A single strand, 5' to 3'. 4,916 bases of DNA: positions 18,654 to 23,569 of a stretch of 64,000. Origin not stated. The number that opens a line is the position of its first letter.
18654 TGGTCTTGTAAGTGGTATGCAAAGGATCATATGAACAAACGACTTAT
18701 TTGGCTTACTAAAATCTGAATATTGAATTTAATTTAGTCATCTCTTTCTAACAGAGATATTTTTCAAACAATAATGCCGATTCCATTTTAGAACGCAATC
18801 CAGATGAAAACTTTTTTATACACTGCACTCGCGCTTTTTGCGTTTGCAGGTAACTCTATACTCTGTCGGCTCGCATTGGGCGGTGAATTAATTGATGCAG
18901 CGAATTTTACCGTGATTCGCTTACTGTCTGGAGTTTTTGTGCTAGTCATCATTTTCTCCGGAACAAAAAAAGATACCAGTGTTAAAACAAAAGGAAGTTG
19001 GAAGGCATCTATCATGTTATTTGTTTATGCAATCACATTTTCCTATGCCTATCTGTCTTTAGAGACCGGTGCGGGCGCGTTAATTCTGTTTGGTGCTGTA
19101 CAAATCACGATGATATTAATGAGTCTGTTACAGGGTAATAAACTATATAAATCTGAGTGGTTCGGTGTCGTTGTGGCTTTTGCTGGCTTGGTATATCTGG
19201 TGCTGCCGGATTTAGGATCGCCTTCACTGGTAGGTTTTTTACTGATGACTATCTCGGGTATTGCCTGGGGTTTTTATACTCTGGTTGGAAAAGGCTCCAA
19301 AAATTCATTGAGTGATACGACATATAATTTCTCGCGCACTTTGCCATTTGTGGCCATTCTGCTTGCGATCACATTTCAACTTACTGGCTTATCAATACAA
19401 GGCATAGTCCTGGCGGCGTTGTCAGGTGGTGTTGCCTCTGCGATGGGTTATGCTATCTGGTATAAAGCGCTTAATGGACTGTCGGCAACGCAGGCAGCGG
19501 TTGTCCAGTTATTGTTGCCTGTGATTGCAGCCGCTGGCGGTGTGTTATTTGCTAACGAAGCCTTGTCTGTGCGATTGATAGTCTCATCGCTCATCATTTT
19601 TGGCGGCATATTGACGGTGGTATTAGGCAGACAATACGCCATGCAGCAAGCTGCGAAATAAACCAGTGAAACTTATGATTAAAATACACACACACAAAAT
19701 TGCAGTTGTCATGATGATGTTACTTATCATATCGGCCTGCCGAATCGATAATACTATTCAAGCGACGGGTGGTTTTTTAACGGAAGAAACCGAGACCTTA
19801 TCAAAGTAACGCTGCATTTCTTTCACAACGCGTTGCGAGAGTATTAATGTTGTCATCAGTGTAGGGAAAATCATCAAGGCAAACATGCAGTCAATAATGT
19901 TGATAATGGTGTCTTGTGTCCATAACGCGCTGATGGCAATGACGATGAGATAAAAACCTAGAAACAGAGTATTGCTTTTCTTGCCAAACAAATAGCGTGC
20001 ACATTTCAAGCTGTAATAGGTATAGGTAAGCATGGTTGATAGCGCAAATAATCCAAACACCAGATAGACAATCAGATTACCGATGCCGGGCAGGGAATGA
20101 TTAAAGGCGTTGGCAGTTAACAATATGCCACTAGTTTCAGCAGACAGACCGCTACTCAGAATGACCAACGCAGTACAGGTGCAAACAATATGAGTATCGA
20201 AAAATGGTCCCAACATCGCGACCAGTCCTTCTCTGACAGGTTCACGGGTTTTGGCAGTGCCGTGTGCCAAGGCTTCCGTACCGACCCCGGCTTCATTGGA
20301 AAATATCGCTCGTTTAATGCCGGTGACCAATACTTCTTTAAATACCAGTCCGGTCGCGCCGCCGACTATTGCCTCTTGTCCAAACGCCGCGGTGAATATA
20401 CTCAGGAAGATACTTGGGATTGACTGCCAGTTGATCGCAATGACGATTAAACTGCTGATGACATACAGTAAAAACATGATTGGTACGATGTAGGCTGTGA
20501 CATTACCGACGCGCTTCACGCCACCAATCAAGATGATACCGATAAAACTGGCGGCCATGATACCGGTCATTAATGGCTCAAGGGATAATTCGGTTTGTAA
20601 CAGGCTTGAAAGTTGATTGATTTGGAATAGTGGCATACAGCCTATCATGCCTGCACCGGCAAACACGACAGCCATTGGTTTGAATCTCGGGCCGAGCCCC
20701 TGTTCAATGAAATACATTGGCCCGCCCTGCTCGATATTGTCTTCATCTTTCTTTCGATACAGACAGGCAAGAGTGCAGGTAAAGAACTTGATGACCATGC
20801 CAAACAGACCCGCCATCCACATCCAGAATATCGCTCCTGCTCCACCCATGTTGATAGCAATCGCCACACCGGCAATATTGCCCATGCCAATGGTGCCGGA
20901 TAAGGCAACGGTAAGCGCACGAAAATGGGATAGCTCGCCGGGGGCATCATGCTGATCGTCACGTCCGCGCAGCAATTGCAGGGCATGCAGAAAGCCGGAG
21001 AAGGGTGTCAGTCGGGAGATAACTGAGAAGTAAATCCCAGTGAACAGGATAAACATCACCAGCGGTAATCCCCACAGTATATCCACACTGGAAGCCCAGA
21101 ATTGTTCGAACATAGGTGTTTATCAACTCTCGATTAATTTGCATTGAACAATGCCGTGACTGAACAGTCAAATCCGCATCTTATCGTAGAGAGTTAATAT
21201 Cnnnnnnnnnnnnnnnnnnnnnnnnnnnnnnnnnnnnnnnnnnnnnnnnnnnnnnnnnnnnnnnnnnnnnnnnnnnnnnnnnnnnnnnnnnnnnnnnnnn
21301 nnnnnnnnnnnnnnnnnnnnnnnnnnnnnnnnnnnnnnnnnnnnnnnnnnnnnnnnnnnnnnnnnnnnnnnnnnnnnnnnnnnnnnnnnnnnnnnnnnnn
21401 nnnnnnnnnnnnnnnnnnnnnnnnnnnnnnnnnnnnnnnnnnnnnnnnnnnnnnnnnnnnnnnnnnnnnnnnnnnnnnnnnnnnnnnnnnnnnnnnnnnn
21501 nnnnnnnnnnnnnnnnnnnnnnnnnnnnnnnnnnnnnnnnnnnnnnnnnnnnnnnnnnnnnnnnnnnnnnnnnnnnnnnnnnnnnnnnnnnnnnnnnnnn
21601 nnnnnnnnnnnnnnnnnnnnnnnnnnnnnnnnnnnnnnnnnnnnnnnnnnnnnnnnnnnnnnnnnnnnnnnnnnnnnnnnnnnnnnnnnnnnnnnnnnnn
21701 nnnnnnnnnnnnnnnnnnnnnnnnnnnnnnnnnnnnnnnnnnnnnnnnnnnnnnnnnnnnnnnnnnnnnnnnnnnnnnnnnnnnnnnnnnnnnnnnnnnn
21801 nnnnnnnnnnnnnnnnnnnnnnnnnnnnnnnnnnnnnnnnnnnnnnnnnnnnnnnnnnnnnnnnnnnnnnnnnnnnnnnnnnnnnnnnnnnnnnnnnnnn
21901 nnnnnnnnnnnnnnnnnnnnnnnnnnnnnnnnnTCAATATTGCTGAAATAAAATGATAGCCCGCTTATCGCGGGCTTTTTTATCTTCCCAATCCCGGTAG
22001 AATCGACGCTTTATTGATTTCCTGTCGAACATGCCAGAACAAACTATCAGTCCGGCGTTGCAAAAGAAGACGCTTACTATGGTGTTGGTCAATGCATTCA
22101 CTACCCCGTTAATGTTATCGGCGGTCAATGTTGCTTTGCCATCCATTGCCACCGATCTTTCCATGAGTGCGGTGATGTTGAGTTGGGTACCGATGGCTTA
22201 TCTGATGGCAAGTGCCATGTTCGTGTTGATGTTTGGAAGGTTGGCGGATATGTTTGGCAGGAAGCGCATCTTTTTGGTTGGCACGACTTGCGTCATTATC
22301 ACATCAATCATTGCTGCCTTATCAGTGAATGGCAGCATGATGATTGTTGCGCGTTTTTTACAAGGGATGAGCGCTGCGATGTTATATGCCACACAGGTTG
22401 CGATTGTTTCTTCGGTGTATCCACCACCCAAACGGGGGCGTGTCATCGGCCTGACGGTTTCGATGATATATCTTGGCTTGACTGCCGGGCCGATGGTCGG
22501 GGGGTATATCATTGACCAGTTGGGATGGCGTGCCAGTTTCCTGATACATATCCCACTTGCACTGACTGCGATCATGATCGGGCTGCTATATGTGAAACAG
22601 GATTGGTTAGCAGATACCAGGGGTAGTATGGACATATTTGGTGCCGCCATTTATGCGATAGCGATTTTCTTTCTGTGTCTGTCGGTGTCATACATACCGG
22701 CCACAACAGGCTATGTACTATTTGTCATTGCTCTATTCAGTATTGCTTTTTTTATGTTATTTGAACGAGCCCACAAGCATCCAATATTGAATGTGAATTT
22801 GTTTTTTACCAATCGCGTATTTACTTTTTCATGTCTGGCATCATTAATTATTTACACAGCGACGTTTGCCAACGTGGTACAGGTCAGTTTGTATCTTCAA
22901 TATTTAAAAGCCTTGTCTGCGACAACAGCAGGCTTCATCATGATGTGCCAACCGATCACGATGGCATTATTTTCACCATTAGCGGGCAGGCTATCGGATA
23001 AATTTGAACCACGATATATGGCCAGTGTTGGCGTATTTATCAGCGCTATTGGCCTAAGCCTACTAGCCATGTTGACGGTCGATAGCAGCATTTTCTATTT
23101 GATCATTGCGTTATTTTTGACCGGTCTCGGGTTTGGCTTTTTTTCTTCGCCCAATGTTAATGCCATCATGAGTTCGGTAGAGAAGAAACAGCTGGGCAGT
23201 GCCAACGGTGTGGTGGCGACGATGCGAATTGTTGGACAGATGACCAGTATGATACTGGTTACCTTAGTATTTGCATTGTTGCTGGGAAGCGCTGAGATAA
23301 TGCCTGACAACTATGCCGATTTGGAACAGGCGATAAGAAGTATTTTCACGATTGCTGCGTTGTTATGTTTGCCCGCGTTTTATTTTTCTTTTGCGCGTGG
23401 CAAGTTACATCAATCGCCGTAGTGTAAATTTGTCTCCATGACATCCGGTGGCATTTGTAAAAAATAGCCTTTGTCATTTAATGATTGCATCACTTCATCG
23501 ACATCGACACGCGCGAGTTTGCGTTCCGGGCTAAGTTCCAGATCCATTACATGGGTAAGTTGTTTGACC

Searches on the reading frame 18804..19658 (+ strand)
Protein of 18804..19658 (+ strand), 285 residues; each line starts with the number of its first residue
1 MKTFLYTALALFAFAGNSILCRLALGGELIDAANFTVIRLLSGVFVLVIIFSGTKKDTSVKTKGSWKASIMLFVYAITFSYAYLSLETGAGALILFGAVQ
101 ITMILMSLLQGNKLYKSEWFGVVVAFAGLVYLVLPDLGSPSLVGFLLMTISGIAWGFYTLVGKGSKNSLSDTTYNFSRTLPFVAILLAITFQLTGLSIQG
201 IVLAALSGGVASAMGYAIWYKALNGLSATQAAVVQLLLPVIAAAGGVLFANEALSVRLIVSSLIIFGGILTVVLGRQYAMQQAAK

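Call 10: search_protein_families(library=ncbifam, proteins=[window:18804-19658:+], max_evalue=0.001)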
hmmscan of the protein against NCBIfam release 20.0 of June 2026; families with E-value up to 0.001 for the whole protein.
window:18804-19658:+ (285 aa): 3 families
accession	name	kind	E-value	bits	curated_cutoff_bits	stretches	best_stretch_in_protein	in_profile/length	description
TIGR00950.1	2A78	equivalog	2.3e-14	53.4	230.2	1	34-267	19-262/264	carboxylate/amino acid/amine transporter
NF008432.0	PRK11272.1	equivalog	0.00014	21.2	270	1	85-277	95-290/294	drug/metabolite exporter YedA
NF008523.0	PRK11453.1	equivalog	0.00025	20.7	472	0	68-279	66-292/299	O-acetylserine/cysteine exporter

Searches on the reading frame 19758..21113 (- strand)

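Call 10: search_protein_families(library=ncbifam, proteins=[window:19758-21113:-], max_evalue=0.001)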
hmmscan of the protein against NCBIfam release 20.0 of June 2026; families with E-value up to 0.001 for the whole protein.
window:19758-21113:- (451 aa): 1 family
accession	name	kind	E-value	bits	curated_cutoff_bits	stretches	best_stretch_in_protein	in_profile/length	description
TIGR00835.1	agcS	subfamily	4.4e-122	408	272.65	1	14-436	1-424/424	amino acid carrier protein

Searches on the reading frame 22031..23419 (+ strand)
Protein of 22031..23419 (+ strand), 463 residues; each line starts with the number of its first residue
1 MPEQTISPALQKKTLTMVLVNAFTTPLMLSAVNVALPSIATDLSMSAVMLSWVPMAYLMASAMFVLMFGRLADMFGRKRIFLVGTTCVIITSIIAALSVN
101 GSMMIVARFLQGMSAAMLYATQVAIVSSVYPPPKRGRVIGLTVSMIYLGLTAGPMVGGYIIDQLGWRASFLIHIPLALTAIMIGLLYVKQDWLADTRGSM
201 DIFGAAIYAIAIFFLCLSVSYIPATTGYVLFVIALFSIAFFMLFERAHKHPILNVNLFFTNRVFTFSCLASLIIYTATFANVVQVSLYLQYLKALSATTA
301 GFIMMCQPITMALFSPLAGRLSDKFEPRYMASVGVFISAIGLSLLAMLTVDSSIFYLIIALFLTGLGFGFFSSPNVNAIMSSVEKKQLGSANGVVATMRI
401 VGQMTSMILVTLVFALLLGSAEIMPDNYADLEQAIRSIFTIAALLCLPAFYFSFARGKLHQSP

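Call 10: search_protein_families(library=ncbifam, proteins=[window:22031-23419:+], max_evalue=0.001)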
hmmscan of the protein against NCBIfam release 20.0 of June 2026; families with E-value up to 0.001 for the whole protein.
window:22031-23419:+ (463 aa): 76 families (the best 25 are shown)
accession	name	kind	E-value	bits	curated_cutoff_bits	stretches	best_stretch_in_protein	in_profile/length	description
TIGR00711.1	efflux_EmrB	subfamily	3.1e-63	214.2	230.2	1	18-411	7-405/485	DHA2 family efflux MFS transporter permease subunit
NF000391.1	EmrB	exception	1.1e-35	123.2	925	1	16-411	13-416/501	multidrug efflux MFS transporter permease subunit EmrB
NF000025.1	MFS_efflux_tcmA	exception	5.9e-34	117.7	999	1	14-430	27-445/538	tetracenomycin C efflux MFS transporter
NF040856.1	FexB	exception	1.2e-33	116.7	950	1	18-419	23-425/469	chloramphenicol/florfenicol efflux MFS transporter FexB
NF011571.1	PRK14995.1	subfamily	3.8e-31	108.4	701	1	12-427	3-424/493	SmvA family efflux MFS transporter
NF000031.1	MFS_efflux_LmrA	exception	1.4e-30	106.4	850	1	20-420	38-444/484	lincomycin efflux MFS transporter Lmr(A)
NF000218.1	FexA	exception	1.4e-29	103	900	1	18-410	30-425/475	chloramphenicol/florfenicol efflux MFS transporter FexA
NF000089.1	qac_MFS_AB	exception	4.6e-28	98.3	900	1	14-409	20-420/514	QacA/B family quaternary ammonium compound efflux MFS transporter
NF012185.0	tet_MFS_L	exception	7.7e-28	97.6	925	1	15-418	16-412/457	tetracycline efflux MFS transporter Tet(L)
NF033896.2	MFS_LfrA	equivalog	5.9e-27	94.4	825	1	30-416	37-426/504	efflux MFS transporter LfrA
NF012175.1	tet_MFS_L_K_45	equivalog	8.3e-27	94.1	650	1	21-426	8-406/444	Tet(L)/Tet(K)/Tet(45) family tetracycline efflux MFS transporter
NF000009.1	tet_MFS_Tcr3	exception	9.7e-26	90.4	1000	1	17-436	35-460/512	tetracycline efflux MFS transporter Tcr3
NF040895.2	MFS_effux_SdrM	equivalog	1.2e-25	90.5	550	1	18-424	11-414/441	multidrug efflux MFS transporter SdrM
NF012169.0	qepA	equivalog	6.2e-25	87.8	1075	1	16-401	24-409/511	fluoroquinolone efflux MFS transporter QepA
NF000060.1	MFS_efflux_LmrB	exception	3.5e-24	85.5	800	1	18-408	22-414/479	lincomycin efflux MFS transporter Lmr(B)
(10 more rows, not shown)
